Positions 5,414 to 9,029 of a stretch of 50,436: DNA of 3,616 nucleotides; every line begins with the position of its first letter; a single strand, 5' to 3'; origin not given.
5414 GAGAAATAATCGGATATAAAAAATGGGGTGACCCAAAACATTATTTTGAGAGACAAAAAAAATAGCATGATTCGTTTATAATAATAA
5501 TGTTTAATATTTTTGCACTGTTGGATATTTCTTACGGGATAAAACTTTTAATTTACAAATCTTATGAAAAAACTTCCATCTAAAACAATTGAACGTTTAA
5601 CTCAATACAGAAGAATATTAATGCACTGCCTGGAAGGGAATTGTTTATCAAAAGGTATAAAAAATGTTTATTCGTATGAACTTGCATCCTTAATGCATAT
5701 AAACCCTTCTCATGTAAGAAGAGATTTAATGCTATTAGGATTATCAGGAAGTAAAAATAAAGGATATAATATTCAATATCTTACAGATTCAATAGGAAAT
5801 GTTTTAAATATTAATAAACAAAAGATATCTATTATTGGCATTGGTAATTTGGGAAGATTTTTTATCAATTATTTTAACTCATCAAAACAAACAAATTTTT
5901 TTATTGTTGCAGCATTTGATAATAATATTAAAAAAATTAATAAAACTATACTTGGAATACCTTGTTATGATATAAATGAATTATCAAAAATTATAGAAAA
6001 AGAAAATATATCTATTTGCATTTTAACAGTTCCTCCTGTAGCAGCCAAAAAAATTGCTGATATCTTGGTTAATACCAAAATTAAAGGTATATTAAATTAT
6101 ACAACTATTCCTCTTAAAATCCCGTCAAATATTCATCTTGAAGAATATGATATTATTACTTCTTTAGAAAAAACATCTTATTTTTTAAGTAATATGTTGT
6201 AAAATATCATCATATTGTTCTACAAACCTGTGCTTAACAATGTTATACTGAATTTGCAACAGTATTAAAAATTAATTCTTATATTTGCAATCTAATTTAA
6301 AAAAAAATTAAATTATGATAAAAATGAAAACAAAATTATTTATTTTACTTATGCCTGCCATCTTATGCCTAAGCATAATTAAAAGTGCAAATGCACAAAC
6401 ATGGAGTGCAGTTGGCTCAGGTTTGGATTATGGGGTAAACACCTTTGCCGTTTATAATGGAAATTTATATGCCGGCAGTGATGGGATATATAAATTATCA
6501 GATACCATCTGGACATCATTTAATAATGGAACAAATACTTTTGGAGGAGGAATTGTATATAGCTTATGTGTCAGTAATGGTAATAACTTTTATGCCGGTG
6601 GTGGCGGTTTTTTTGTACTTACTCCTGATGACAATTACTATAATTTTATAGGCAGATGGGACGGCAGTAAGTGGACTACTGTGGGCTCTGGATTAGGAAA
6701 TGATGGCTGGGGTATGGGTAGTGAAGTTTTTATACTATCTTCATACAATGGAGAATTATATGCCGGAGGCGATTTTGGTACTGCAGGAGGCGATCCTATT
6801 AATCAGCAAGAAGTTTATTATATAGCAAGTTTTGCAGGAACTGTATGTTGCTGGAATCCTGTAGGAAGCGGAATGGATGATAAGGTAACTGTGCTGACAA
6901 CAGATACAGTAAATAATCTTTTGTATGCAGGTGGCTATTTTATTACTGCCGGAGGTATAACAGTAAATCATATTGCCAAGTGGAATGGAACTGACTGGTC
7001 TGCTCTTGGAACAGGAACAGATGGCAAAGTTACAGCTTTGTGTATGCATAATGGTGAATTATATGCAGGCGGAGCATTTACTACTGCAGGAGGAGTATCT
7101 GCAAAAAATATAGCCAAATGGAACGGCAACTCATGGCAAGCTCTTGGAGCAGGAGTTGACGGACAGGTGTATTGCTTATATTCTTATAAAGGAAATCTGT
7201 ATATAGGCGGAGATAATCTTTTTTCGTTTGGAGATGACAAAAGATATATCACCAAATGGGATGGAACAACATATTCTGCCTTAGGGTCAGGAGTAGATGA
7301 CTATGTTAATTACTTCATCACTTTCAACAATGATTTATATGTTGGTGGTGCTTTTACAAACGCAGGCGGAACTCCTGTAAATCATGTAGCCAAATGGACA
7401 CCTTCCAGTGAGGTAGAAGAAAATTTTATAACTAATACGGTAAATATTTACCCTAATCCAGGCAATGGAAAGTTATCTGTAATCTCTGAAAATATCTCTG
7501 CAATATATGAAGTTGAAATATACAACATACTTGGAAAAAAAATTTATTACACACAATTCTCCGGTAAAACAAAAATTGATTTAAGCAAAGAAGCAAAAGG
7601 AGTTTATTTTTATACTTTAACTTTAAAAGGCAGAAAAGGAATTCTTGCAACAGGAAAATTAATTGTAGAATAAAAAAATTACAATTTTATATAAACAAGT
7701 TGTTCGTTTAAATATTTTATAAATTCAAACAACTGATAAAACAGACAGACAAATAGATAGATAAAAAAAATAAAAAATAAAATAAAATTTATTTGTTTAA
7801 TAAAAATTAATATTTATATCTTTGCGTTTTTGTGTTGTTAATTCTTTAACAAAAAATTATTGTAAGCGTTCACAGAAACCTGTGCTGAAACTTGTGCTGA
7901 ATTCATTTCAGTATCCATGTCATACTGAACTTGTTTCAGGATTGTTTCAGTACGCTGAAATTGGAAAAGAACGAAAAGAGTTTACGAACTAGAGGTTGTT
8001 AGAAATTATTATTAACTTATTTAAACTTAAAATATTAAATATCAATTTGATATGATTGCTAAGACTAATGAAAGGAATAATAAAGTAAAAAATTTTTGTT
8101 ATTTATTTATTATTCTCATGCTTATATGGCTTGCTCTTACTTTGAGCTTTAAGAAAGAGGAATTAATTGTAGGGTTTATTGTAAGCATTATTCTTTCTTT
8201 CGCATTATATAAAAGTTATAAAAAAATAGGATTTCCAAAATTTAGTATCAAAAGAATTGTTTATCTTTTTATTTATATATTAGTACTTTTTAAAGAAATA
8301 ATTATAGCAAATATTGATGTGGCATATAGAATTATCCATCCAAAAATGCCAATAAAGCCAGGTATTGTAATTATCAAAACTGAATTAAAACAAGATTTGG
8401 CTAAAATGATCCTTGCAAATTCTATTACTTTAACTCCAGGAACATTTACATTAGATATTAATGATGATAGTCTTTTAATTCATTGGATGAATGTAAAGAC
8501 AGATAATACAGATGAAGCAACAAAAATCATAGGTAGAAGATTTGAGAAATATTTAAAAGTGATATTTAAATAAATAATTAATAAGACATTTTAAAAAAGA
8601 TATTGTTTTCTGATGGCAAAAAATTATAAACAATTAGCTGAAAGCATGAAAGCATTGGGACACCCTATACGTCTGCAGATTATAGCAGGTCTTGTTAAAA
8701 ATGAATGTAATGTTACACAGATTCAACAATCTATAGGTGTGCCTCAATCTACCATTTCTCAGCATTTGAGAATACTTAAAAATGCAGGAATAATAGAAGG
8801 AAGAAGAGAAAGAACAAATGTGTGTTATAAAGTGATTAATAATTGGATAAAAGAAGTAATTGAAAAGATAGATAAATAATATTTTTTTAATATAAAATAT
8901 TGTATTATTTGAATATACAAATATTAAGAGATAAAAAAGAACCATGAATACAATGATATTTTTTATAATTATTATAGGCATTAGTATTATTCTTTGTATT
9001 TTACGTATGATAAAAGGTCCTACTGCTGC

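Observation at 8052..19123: Complete Mrp-Mbx-type 14-gene operon in archaeal Mbx gene order in a Bacteroidota-like genome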

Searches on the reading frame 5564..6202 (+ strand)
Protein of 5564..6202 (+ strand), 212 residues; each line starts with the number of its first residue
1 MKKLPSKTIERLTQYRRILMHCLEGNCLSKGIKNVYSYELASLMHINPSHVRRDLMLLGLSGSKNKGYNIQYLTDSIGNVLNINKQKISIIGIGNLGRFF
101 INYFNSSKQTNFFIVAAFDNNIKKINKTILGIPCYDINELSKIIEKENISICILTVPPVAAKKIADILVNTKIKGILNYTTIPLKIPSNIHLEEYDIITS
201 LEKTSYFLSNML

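Call 4: search_protein_families(library=pfam, proteins=[window:5564-6202:+], max_evalue=0.01)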
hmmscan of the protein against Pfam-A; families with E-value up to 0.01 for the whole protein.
window:5564-6202:+ (212 aa): 5 families
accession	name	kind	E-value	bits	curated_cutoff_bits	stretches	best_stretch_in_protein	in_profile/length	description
PF02629.25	CoA_binding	-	1.2e-17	64.8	22.3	1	85-181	3-96/97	CoA binding domain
PF06971.19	Put_DNA-bind_N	-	7.8e-11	42.3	27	1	3-55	1-48/49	Putative DNA-binding protein N-terminus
PF01408.29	GFO_IDH_MocA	-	0.0003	21.9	24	1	87-165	2-79/120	Oxidoreductase family, NAD-binding Rossmann fold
PF13727.12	CoA_binding_3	-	0.004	17.6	25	1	84-168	76-161/175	CoA-binding domain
PF01488.26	Shikimate_DH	-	0.008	16.7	24.3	0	82-152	9-81/138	Shikimate / quinate 5-dehydrogenase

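Call 39: search_protein_families(library=ncbifam, proteins=[window:5564-6202:+], max_evalue=0.00001)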
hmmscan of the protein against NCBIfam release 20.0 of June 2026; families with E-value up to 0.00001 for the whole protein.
window:5564-6202:+ (212 aa): 10 families
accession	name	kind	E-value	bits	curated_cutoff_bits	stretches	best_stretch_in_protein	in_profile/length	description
NF003995.0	PRK05472.2-4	subfamily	1.1e-53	182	126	1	2-210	4-207/213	redox-sensing transcriptional repressor Rex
NF003996.0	PRK05472.2-5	equivalog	7.3e-47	159.9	138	1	4-209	2-200/209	redox-sensing transcriptional repressor Rex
NF003989.0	PRK05472.1-3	equivalog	3.2e-46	157.8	177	1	2-210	6-209/215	redox-sensing transcriptional repressor Rex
NF003993.0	PRK05472.2-2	equivalog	2.6e-45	154.6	217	1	2-209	4-206/212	redox-sensing transcriptional repressor Rex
NF003990.0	PRK05472.1-4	equivalog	1.6e-42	145.5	233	1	2-210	5-208/214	redox-sensing transcriptional repressor Rex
NF003994.0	PRK05472.2-3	equivalog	8.4e-40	136.4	130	1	2-204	7-204/217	redox-sensing transcriptional repressor Rex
NF003992.0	PRK05472.2-1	equivalog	3.1e-38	131.4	226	1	2-202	19-214/249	redox-sensing transcriptional repressor Rex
NF003991.0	PRK05472.1-5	equivalog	6.4e-34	117.7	198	1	3-210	6-208/211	redox-sensing transcriptional repressor Rex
NF003988.0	PRK05472.1-1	equivalog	1.4e-31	110.1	321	1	2-209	5-209/214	redox-sensing transcriptional repressor Rex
TIGR03023.1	WcaJ_sugtrans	equivalog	2.7e-06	26.9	410.75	1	81-173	125-218/453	undecaprenyl-phosphate glucose phosphotransferase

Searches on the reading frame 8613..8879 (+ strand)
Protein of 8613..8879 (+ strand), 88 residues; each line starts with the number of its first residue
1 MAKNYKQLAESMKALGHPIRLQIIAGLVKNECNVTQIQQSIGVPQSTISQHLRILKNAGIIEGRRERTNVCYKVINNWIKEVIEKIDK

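Call 3: search_protein_families(library=pfam, proteins=[window:8613-8879:+], max_evalue=0.01)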
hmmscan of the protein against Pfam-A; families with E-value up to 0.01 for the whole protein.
window:8613-8879:+ (88 aa): 16 families
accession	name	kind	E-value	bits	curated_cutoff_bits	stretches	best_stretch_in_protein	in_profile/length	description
PF01022.26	HTH_5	-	1.3e-13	51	22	1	18-62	2-46/47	Bacterial regulatory protein, arsR family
PF12840.13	HTH_20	-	1e-09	38.6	27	1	15-63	1-50/51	Helix-turn-helix domain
PF01978.25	TrmB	-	1.3e-05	25.4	25.6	1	29-76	20-66/68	Sugar-specific transcriptional regulator TrmB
PF08222.17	HTH_CodY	-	5.6e-05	23.1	27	1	36-80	9-54/61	CodY helix-turn-helix domain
PF13601.12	HTH_34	-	6.7e-05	23.4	27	1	19-64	1-47/80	Winged helix DNA-binding domain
PF12802.13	MarR_2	-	0.00018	22.1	27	1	20-67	7-56/61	MarR family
PF13412.12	HTH_24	-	0.00025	21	21.9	1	31-62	17-48/48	Winged helix-turn-helix DNA-binding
PF09339.16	HTH_IclR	-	0.0011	19.1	22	1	31-62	18-49/52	IclR helix-turn-helix domain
PF01371.25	Trp_repressor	-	0.0019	18.7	27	1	20-57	38-75/88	Trp repressor protein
PF02082.26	Rrf2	-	0.0026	18.3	30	1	29-65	21-57/132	Iron-dependent Transcriptional regulator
PF24270.1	HTH_Cmi2_C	-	0.0031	18.2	27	1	7-65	63-122/125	Cmi2, C-terminal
PF13635.12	DUF4143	-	0.004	17.3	28.1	1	21-62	20-61/160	Domain of unknown function (DUF4143)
PF13545.12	HTH_Crp_2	-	0.005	17.2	27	1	36-67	27-57/70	Crp-like helix-turn-helix domain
PF01047.28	MarR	-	0.0054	17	24.6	0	30-63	16-49/59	MarR family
PF08279.18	HTH_11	-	0.0086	16.4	25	0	21-67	3-52/55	HTH domain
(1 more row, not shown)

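Call 39: search_protein_families(library=ncbifam, proteins=[window:8613-8879:+], max_evalue=0.00001)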
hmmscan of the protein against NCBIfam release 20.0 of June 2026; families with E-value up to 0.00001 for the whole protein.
window:8613-8879:+ (88 aa): 9 families
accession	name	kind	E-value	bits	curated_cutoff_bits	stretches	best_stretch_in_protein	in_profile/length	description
NF033788.1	HTH_metalloreg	subfamily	9.8e-23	79.8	55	1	9-82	2-76/77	metalloregulator ArsR/SmtB family transcription factor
NF040642.1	sulf_sens_BigR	equivalog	5.1e-17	61.7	155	1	1-84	3-86/95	sulfite-sensing transcriptional repressor BigR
NF033789.1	repress_SdpR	subfamily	1.3e-14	53.9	100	1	12-85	2-75/79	autorepressor SdpR family transcription factor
NF052532.1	TransRegPagRBaca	equivalog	8.6e-14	51.5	170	1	5-84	14-93/99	transcriptional repressor PagR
NF041413.1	ArsR_Rv2640c_fam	equivalog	2.4e-11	44.1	155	1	7-82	31-109/118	Rv2640c family ArsR-like transcriptional regulator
NF053755.1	MsvR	equivalog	3.1e-09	36.9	220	1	10-68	5-63/236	transcriptional factor MsvR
NF045707.1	Dbac_1936_reg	equivalog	1.1e-08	35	115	1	3-87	2-86/99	ArsR/SmtB-type metalloregulator TsoR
NF053602.1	Phr_regulator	exception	7.1e-08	32.2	320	1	12-67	6-61/191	heat shock transcription regulator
NF047906.1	CdPbTransRegCmtR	equivalog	8.8e-08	32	150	1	7-85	10-88/104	Cd(II)/Pb(II)-sensing metalloregulatory transcriptional regulator CmtR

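Call 73: search_solved_structures(query=window:8613-8879:+, max_evalue=0.001, show_alignments=3)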
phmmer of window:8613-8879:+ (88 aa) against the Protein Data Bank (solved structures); distinct sequences matched with E-value up to 0.001: 29.
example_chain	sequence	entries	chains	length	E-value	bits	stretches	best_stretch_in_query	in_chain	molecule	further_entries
3pqj_A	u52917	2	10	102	8.1e-14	54.8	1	2-76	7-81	Biofilm growth-associated repressor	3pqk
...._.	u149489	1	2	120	4.6e-11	46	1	9-83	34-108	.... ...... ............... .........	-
2zkz_A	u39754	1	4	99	1.4e-10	44.5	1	8-84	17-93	Transcriptional repressor pagR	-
2lkp_A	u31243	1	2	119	4.3e-10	42.9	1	6-84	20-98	HTH-type transcriptional regulator NmtR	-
4k2e_A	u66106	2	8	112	1.6e-09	41.1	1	2-86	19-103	Transcriptional activator HlyU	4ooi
6jmi_A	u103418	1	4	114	2.8e-09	40.3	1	5-82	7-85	Uncharacterized HTH-type transcriptional regulator Rv0081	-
1r22_A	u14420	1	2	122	4.1e-08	36.6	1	6-79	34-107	Transcriptional repressor smtB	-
1r1t_A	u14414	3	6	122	1.5e-07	34.8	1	6-79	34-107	Transcriptional repressor smtB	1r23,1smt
13ct_A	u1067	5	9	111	2.2e-07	34.3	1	6-82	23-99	Transcriptional regulator, ArsR family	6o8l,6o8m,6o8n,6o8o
6o8k_A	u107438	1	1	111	2.2e-07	34.3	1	6-82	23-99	Transcriptional regulator, ArsR family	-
4omy_A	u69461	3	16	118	3.5e-07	33.7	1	11-82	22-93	NolR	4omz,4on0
2kko_A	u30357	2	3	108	5e-07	33.2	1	6-77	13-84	POSSIBLE TRANSCRIPTIONAL REGULATORY PROTEIN (POSSIBLY ARSR-FAMILY) | Possible transcriptional regulatory arsR-family protein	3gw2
3jth_A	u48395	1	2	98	7.3e-07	32.6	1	4-84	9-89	Transcription activator HlyU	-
5znx_A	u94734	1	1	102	8.2e-07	32.5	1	4-84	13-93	Transcriptional activator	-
3cuo_A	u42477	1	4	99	1.3e-06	31.8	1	5-84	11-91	Uncharacterized HTH-type transcriptional regulator ygaV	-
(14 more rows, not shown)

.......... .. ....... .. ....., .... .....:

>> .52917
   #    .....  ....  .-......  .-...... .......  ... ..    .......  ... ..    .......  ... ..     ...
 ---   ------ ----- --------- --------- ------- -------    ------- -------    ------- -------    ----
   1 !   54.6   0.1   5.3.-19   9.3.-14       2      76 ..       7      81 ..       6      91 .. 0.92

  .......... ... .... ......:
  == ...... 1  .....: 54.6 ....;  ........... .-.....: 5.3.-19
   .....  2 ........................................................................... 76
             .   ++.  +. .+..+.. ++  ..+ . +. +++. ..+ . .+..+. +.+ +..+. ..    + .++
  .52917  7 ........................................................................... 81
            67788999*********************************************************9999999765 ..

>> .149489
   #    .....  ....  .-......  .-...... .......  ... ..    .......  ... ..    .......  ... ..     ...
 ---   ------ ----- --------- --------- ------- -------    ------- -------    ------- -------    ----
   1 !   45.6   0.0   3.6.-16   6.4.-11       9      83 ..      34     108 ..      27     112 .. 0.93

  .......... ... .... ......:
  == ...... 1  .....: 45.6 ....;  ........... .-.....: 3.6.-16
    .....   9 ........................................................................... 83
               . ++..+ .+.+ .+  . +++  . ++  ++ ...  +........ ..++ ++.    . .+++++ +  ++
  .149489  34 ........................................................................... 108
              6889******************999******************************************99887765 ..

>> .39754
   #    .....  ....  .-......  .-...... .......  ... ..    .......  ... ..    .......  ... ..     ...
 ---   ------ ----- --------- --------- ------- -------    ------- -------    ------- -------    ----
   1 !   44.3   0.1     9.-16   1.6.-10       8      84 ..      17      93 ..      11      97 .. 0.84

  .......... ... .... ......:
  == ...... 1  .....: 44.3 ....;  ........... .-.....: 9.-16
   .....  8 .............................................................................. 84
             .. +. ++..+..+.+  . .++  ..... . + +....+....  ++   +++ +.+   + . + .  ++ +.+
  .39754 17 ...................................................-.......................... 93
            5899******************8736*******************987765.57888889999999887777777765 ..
